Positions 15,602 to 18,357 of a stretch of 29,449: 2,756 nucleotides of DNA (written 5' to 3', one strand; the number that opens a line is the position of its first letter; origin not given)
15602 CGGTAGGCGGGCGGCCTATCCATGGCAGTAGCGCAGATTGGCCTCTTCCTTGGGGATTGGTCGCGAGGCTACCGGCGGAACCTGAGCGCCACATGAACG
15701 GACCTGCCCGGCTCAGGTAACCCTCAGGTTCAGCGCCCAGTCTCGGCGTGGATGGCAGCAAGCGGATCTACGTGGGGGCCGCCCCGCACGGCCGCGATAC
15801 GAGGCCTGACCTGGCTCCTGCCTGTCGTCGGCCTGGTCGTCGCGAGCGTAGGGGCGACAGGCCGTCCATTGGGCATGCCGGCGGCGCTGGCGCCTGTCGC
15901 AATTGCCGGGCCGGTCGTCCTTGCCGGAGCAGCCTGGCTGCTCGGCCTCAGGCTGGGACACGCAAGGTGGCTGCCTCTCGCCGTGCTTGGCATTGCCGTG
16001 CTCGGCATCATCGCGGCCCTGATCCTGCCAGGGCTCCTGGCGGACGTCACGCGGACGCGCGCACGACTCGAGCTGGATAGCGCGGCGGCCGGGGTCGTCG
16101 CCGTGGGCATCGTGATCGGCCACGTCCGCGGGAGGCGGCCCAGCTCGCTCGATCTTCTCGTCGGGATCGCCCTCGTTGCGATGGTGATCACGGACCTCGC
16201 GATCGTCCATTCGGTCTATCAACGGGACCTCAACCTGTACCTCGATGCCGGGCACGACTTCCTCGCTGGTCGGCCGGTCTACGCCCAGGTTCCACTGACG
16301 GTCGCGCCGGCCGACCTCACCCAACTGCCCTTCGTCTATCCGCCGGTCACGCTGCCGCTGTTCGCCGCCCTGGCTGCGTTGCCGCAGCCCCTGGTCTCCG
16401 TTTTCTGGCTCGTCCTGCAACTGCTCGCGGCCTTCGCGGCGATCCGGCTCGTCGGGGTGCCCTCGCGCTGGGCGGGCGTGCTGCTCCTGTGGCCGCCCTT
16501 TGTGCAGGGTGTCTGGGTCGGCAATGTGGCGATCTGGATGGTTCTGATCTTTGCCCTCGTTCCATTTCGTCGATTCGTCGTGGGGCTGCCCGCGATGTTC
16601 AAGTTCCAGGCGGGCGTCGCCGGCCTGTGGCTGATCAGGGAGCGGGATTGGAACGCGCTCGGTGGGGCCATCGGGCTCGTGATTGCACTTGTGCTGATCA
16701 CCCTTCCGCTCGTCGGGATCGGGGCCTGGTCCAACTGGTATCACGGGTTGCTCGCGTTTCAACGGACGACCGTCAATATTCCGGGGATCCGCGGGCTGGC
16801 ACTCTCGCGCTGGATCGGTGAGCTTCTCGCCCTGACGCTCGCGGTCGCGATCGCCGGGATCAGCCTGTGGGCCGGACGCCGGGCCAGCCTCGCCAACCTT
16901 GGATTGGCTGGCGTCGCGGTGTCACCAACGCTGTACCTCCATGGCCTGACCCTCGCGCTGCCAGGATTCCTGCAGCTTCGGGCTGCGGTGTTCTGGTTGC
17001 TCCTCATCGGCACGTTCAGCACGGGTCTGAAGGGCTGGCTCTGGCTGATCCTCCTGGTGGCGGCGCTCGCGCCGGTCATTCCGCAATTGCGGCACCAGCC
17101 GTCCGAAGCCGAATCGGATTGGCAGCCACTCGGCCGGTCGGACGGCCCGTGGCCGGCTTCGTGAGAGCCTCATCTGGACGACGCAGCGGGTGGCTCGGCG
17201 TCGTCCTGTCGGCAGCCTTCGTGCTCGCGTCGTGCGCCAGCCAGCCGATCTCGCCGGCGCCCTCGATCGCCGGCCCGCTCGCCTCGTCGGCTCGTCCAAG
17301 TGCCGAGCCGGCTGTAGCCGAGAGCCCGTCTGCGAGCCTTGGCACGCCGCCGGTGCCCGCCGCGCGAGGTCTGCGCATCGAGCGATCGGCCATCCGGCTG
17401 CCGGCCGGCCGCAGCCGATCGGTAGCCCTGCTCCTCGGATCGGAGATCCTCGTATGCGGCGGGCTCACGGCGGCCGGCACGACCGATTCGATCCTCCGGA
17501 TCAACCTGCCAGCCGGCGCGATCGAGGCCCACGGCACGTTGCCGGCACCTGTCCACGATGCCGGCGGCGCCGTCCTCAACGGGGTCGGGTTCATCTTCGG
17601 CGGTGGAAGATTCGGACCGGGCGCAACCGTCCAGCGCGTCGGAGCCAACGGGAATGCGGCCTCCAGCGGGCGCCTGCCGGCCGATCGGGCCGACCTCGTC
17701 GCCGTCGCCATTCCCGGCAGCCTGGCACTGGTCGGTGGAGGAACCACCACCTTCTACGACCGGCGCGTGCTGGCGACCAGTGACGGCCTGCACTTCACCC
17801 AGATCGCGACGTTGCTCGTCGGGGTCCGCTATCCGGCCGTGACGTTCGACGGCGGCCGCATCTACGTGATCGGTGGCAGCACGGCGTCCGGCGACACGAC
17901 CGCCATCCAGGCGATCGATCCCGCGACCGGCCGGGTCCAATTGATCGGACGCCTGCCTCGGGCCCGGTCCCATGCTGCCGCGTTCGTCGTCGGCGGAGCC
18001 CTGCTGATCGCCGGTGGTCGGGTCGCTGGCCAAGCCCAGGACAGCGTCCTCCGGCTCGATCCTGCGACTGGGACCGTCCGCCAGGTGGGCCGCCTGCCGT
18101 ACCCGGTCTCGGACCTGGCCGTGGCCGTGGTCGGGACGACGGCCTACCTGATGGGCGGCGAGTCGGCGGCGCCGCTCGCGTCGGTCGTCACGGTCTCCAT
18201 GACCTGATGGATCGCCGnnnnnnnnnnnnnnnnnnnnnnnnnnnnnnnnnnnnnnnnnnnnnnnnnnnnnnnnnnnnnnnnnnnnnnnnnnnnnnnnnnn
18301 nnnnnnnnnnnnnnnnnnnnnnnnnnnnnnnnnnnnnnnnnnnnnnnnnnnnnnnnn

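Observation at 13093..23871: Candidate undescribed cell-envelope modification system: three GT-C enzymes, phosphoesterase, two beta-propellers, DUF347 and a TCS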

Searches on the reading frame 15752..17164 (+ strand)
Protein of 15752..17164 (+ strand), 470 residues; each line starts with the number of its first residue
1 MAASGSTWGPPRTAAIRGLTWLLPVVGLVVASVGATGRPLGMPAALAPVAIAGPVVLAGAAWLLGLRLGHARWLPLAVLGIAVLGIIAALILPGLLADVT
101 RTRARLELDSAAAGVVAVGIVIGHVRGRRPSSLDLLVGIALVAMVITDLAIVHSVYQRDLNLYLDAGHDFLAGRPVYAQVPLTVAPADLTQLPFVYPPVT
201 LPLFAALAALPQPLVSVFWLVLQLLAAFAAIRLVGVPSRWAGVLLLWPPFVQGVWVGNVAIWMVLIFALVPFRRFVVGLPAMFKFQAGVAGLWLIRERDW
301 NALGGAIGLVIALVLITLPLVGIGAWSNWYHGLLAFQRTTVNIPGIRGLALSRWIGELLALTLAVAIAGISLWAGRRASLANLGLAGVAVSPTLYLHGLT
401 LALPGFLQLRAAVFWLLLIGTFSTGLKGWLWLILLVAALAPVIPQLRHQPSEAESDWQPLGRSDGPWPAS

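Call 6: search_protein_families(library=pfam, proteins=[window:15752-17164:+], max_evalue=0.01)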
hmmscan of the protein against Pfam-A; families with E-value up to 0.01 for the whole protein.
window:15752-17164:+ (470 aa): 1 family
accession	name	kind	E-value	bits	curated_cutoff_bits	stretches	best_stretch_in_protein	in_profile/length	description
PF09594.16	GT87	-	5.2e-12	46.5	25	1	194-383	1-217/237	Glycosyltransferase family 87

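Call 43: search_protein_families(library=ncbifam, proteins=[window:15752-17164:+], max_evalue=0.001)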
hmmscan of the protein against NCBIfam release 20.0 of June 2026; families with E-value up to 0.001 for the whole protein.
window:15752-17164:+ (470 aa): 0 families

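Call 93: search_solved_structures(query=window:15752-17164:+, max_evalue=1)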
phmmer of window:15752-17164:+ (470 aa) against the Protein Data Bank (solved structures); distinct sequences matched with E-value up to 1: 0.

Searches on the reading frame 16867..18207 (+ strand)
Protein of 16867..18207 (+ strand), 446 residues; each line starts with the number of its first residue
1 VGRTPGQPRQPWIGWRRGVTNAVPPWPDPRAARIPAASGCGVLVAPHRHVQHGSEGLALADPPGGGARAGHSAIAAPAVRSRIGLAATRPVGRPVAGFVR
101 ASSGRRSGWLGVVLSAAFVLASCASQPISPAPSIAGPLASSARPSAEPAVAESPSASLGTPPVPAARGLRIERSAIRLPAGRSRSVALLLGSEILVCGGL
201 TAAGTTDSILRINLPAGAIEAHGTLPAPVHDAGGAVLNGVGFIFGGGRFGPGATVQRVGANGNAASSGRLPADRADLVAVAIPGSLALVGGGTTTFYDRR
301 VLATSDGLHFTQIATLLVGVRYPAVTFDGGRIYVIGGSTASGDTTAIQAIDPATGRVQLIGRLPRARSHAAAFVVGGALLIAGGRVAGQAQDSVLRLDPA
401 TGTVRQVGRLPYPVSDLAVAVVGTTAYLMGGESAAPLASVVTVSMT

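Call 6: search_protein_families(library=pfam, proteins=[window:16867-18207:+], max_evalue=0.01)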
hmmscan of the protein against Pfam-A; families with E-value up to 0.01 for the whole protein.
window:16867-18207:+ (446 aa): 9 families
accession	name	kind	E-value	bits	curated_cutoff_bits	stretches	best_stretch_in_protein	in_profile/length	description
PF13964.12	Kelch_6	-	1.4e-16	60.3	25.3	2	367-413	2-49/50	Kelch motif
PF01344.31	Kelch_1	-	2.6e-16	59.2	20.1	2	366-410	1-45/46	Kelch motif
PF24681.1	Kelch_KLHDC2_KLHL20_DRC7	-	2.5e-14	53.5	50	1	267-431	44-221/221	KLHDC2/KLHL20/DRC7 Kelch-repeats domain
PF13415.12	Kelch_3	-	2.3e-10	40.8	22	0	329-374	1-47/48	Galactose oxidase, central domain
PF07646.21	Kelch_2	-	4.6e-07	29.9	21.3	0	367-410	2-47/48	Kelch motif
PF25210.1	Kelch_FKB95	-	1.2e-06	28.8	70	2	327-386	40-99/268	FKB95, Kelch-repeats domain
PF13418.12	Kelch_4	-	2.1e-06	28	21.6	0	366-411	1-48/49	Galactose oxidase, central domain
PF24996.1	NANM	-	0.00014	21.3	45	0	354-396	297-340/350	N-acetylneuraminate epimerase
PF21959.2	DUF6923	-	0.0049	17.1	27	0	340-407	104-167/234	Repeat of unknown function (DUF6923)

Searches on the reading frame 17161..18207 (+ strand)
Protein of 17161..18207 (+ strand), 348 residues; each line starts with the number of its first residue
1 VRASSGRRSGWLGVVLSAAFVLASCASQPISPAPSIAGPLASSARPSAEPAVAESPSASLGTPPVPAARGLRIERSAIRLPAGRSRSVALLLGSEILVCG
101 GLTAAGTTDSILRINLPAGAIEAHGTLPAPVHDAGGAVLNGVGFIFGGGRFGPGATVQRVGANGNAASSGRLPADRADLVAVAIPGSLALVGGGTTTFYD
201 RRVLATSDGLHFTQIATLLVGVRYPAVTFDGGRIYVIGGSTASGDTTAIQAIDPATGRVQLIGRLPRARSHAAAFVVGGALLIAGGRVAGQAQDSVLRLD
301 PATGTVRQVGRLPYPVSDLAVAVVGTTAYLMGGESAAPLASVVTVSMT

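Call 43: search_protein_families(library=ncbifam, proteins=[window:17161-18207:+], max_evalue=0.001)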
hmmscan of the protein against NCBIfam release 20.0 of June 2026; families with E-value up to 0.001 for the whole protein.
window:17161-18207:+ (348 aa): 1 family
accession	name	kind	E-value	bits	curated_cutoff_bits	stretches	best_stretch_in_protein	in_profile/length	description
TIGR03548.1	mutarot_permut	subfamily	0.00017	20.8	243.2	1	210-336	51-182/323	cyclically-permuted mutarotase family protein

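Call 67: find_homologous_proteins(query=window:17161-18207:+, max_evalue=1e-10)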
Query window:17161-18207:+ (348 aa): 169 proteins with E <= 1e-10 among 8000 candidates; the best 120 are listed.
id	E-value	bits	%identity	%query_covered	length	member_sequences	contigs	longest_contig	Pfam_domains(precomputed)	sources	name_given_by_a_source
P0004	2.1e-208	709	100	100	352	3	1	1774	PF07646.22,PF13964.13,PF24681.2,PF13415.13,PF01344.32,PF25210.2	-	-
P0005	1.3e-123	431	67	98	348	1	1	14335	PF07646.22,PF24681.2,PF01344.32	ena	-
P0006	3.5e-120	419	80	75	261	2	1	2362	PF07646.22,PF13964.13,PF24681.2,PF13415.13,PF01344.32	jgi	jgi:hypothetical protein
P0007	3.7e-112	393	61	97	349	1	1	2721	PF24996.1,PF13964.13,PF24681.2,PF01344.32,PF25210.2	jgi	-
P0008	3.8e-112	393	60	98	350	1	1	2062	PF24681.2,PF01344.32,PF25210.2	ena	-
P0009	4.6e-108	380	67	81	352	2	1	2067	PF07646.22,PF13964.13,PF24681.2,PF01344.32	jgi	jgi:hypothetical protein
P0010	2.6e-107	377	70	78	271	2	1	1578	PF24996.1,PF07646.22,PF13964.13,PF24681.2,PF01344.32,PF25210.2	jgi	jgi:N-acetylneuraminic acid mutarotase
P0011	4.0e-97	344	63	80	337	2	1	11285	PF24996.1,PF07646.22,PF13964.13,PF24681.2,PF13415.13,PF01344.32,PF25210.2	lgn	-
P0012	1.2e-95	339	60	84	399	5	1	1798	PF24996.1,PF07646.22,PF13964.13,PF24681.2,PF13415.13,PF01344.32,PF25210.2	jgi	jgi:hypothetical protein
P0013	1.5e-95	338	66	75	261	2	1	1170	PF24996.1,PF13964.13,PF24681.2,PF13415.13,PF01344.32,PF25210.2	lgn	-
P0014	3.6e-91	324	59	81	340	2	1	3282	PF24996.1,PF13964.13,PF24681.2,PF13415.13,PF01344.32,PF25210.2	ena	-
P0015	4.1e-91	324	60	80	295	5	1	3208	PF24996.1,PF07646.22,PF13964.13,PF24681.2,PF01344.32,PF25210.2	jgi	jgi:hypothetical protein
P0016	5.3e-91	323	59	80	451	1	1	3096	PF24996.1,PF07646.22,PF24681.2,PF13415.13,PF01344.32,PF25210.2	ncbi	-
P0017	5.4e-91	323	60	80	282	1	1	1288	PF24996.1,PF07646.22,PF13964.13,PF24681.2,PF13415.13,PF01344.32,PF25210.2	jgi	-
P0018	6.7e-91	323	61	80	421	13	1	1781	PF24996.1,PF07646.22,PF24681.2,PF13415.13,PF01344.32,PF25210.2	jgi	-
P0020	3.9e-90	321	59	80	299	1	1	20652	PF24996.1,PF07646.22,PF13964.13,PF24681.2,PF01344.32,PF25210.2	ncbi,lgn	-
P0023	2.8e-89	318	59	86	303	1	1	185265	PF24996.1,PF07646.22,PF13964.13,PF24681.2,PF01344.32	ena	-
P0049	5.0e-83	297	56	82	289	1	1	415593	PF24996.1,PF07646.22,PF13964.13,PF24681.2,PF13415.13,PF01344.32,PF25210.2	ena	-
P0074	6.5e-74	267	48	98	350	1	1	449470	PF24996.1,PF07646.22,PF13964.13,PF24681.2,PF13415.13,PF01344.32,PF25210.2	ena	-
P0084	6.9e-70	254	54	77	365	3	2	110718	PF24996.1,PF07646.22,PF13964.13,PF24681.2,PF13415.13,PF01344.32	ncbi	ncbi:MAG: Kelch repeat-containing protein [Candidatus Limnocylindrales bacterium]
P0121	9.0e-57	211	50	72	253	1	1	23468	PF13964.13,PF24681.2,PF01344.32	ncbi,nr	ncbi:MAG TPA: hypothetical protein VE011_06195, partial [Candidatus Dormibacteraeota bacterium]|nr:h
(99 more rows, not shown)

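Call 68: find_encoding_contigs(protein=P0005, flank=7000, max_places=2)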
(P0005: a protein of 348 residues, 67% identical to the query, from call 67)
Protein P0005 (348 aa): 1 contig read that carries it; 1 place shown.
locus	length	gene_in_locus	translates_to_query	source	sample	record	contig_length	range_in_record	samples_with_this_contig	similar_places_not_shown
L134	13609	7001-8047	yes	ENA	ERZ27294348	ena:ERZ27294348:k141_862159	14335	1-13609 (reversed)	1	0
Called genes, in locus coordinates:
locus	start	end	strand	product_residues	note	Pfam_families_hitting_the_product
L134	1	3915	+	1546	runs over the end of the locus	?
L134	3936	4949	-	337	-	-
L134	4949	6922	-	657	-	PF00990:GGDEF, PF01966:HD, PF13487:HD_5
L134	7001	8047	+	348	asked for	PF24681:Kelch_KLHDC2_KLHL20_DRC7 (faint), PF01344:Kelch_1 (faint), PF07646:Kelch_2 (faint)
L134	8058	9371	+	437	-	PF21783:YNCE, PF22494:choice_anch_I (faint), PF25174:Beta-prop_THOC3 (faint), PF02239:Cytochrom_D1 (weak), PF10282:Lactonase (weak)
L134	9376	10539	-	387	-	PF03372:Exo_endo_phos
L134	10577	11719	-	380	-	PF00953:Glycos_transf_4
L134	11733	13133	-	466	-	-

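Call 69: find_encoding_contigs(protein=P0023, flank=7000, max_places=2)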
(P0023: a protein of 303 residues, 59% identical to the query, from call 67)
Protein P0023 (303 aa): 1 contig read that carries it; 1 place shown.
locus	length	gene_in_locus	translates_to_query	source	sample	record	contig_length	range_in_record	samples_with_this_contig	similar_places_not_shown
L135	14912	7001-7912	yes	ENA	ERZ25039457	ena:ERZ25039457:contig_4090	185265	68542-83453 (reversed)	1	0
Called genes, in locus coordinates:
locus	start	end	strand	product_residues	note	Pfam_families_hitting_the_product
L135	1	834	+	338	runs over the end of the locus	PF07366:SnoaL, PF12680:SnoaL_2, PF07366:SnoaL, PF12680:SnoaL_2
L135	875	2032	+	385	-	PF05221:AdoHcyase, PF00670:AdoHcyase_NAD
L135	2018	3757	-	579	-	PF01522:Polysacc_deac_1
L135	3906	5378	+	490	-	PF13360:PQQ_2, PF13570:Beta-prop_ACSF4 (faint)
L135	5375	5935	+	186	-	-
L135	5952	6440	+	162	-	-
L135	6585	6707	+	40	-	-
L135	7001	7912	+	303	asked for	PF24996:NANM (faint), PF01344:Kelch_1 (faint), PF24681:Kelch_KLHDC2_KLHL20_DRC7 (faint), PF07646:Kelch_2 (faint), PF13964:Beta-prop_Calicin (faint)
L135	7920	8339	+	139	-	-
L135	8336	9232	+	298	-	PF21783:YNCE, PF22494:choice_anch_I (faint), PF25174:Beta-prop_THOC3 (faint), PF10282:Lactonase (faint), PF02239:Cytochrom_D1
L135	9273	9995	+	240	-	PF03988:DUF347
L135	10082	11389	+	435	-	PF04185:Phosphoesterase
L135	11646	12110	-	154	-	PF00512:HisKA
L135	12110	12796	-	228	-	PF00072:Response_reg, PF00486:Trans_reg_C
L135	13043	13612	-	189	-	PF06475:Glycolipid_bind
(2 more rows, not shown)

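Call 70: find_encoding_contigs(protein=P0084, flank=7000, max_places=2)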
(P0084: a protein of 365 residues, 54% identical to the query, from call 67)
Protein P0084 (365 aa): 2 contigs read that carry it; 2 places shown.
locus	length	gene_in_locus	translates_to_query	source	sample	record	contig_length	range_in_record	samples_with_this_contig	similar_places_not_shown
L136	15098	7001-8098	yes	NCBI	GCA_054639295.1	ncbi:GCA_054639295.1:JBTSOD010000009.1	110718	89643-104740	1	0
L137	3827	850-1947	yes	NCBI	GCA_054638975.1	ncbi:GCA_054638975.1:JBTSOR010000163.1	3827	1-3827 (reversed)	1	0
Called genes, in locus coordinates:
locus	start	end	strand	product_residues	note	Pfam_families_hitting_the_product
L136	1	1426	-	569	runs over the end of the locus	PF03814:KdpA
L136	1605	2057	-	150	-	PF00072:Response_reg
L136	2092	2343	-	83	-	-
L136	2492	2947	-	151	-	PF02142:MGS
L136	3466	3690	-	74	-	PF13459:Fer4_15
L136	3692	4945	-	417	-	PF01512:Complex1_51K, PF10531:SLBB (weak), PF10589:NADH_4Fe-4S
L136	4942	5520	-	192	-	PF01794:Ferric_reduct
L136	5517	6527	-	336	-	-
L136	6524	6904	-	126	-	-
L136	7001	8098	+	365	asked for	PF01344:Kelch_1 (faint), PF24996:NANM (faint), PF07646:Kelch_2 (faint), PF13415:Beta-prop_FBX42 (faint), PF13964:Beta-prop_Calicin (faint), PF24681:Kelch_KLHDC2_KLHL20_DRC7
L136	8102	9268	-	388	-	PF13360:PQQ_2, PF13570:Beta-prop_ACSF4 (faint)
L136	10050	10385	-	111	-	-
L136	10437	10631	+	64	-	-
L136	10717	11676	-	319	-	-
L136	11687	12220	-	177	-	PF03167:UDG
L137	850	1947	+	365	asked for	PF01344:Kelch_1 (faint), PF24996:NANM (faint), PF07646:Kelch_2 (faint), PF13415:Beta-prop_FBX42 (faint), PF13964:Beta-prop_Calicin (faint), PF24681:Kelch_KLHDC2_KLHL20_DRC7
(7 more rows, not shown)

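Call 71: find_encoding_contigs(protein=P0020, flank=8000, max_places=1)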
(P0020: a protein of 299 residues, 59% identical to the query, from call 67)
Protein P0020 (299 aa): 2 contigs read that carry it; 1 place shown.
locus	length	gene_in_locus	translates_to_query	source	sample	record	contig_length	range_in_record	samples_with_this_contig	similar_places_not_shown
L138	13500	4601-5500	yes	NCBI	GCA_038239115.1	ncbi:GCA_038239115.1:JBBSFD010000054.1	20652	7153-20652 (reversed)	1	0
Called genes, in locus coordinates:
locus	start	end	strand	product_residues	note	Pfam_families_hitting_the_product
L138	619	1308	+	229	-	-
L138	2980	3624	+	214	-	PF06525:SoxE (weak), PF00127:Copper-bind (faint), PF13473:Cupredoxin_1 (faint), PF02298:Cu_bind_like (faint), PF07731:Cu-oxidase_2 (faint), PF06525:SoxE (weak)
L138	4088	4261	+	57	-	-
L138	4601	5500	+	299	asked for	PF24996:NANM (faint), PF01344:Kelch_1 (faint), PF07646:Kelch_2 (faint), PF13964:Beta-prop_Calicin (faint), PF25210:Kelch_FKB95 (faint), PF24681:Kelch_KLHDC2_KLHL20_DRC7 (weak)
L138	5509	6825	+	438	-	PF21783:YNCE, PF22494:choice_anch_I (faint), PF23414:Beta-prop_EML_2 (faint), PF25174:Beta-prop_THOC3 (faint), PF10282:Lactonase, PF02239:Cytochrom_D1 (weak)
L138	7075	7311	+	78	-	-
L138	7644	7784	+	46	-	-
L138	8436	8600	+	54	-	-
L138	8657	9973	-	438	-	PF00578:AhpC-TSA, PF08534:Redoxin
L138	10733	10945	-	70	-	-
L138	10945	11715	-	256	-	PF16955:OFeT_1 (weak)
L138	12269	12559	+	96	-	PF14117:DUF4287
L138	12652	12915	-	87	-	PF00589:Phage_integrase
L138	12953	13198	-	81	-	-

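Call 72: find_encoding_contigs(protein=P0049, flank=8000, max_places=1)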
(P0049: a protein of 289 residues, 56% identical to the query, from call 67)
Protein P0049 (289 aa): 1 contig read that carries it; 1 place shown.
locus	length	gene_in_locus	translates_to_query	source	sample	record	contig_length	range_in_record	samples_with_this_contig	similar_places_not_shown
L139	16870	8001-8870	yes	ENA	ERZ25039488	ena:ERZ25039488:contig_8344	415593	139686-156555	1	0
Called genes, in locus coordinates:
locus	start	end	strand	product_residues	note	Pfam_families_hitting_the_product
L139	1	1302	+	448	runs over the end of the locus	PF02737:3HCDH_N, PF00725:3HCDH, PF02771:Acyl-CoA_dh_N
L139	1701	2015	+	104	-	PF00441:Acyl-CoA_dh_1, PF08028:Acyl-CoA_dh_2, PF22924:ACOX_C_alpha1 (weak)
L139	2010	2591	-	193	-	-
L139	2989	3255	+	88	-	PF02803:Thiolase_C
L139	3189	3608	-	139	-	-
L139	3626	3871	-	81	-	-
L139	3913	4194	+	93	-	PF08546:ApbA_C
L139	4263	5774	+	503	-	PF00171:Aldedh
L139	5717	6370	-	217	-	-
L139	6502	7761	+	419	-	PF00654:Voltage_CLC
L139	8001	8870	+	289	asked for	PF13415:Beta-prop_FBX42 (faint), PF24996:NANM (faint), PF01344:Kelch_1 (faint), PF07646:Kelch_2 (faint), PF13964:Beta-prop_Calicin (faint), PF25210:Kelch_FKB95 (weak), PF24681:Kelch_KLHDC2_KLHL20_DRC7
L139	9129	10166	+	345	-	PF08450:SGL (faint)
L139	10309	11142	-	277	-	-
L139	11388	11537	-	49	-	-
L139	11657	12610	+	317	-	PF01156:IU_nuc_hydro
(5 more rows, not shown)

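Call 73: find_encoding_contigs(protein=P0074, flank=8000, max_places=1)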
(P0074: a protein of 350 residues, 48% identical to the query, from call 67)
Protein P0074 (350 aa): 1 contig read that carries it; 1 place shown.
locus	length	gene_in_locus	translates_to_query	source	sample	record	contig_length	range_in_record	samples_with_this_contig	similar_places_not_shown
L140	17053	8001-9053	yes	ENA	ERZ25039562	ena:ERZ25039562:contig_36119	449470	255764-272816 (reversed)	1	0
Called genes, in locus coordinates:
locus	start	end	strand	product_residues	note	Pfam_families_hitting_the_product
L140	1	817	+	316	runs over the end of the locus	PF00296:Bac_luciferase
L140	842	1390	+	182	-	-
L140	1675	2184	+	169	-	-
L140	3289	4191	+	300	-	PF07992:Pyr_redox_2, PF13738:Pyr_redox_3 (weak), PF00070:Pyr_redox (weak)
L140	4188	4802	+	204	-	-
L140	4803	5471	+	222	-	-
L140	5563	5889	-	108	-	PF14242:DUF4342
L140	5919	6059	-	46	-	-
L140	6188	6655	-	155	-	-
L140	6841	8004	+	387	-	PF01436:NHL (faint), PF13360:PQQ_2 (weak)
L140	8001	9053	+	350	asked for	PF25210:Kelch_FKB95 (faint), PF13964:Beta-prop_Calicin (faint), PF24681:Kelch_KLHDC2_KLHL20_DRC7 (faint), PF24996:NANM (faint), PF01344:Kelch_1 (faint), PF07646:Kelch_2 (faint), PF13415:Beta-prop_FBX42 (faint)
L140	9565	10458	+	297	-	PF02424:ApbE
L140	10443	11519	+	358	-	PF01794:Ferric_reduct (faint)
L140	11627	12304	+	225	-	-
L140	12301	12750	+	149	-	-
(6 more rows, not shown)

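Call 74: find_encoding_contigs(protein=P0121, flank=8000, max_places=1)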
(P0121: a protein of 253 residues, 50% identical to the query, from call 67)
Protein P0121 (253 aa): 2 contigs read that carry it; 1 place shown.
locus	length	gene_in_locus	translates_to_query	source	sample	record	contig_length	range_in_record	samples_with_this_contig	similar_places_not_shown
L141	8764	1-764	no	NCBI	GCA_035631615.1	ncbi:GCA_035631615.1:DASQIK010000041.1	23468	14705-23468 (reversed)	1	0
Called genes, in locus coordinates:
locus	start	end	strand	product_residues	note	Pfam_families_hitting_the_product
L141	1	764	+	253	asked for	PF24681:Kelch_KLHDC2_KLHL20_DRC7 (weak), PF01344:Kelch_1 (faint), PF13964:Beta-prop_Calicin (weak)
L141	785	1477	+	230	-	PF01996:F420_ligase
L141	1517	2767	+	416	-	PF01512:Complex1_51K, PF10589:NADH_4Fe-4S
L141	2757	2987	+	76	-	PF13459:Fer4_15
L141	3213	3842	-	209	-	PF06525:SoxE, PF00127:Copper-bind (faint), PF13473:Cupredoxin_1 (faint), PF02298:Cu_bind_like (faint), PF07731:Cu-oxidase_2 (faint), PF06525:SoxE (weak)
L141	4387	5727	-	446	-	PF00561:Abhydrolase_1, PF12146:Hydrolase_4 (weak), PF00211:Guanylate_cyc (weak)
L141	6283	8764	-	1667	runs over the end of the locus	-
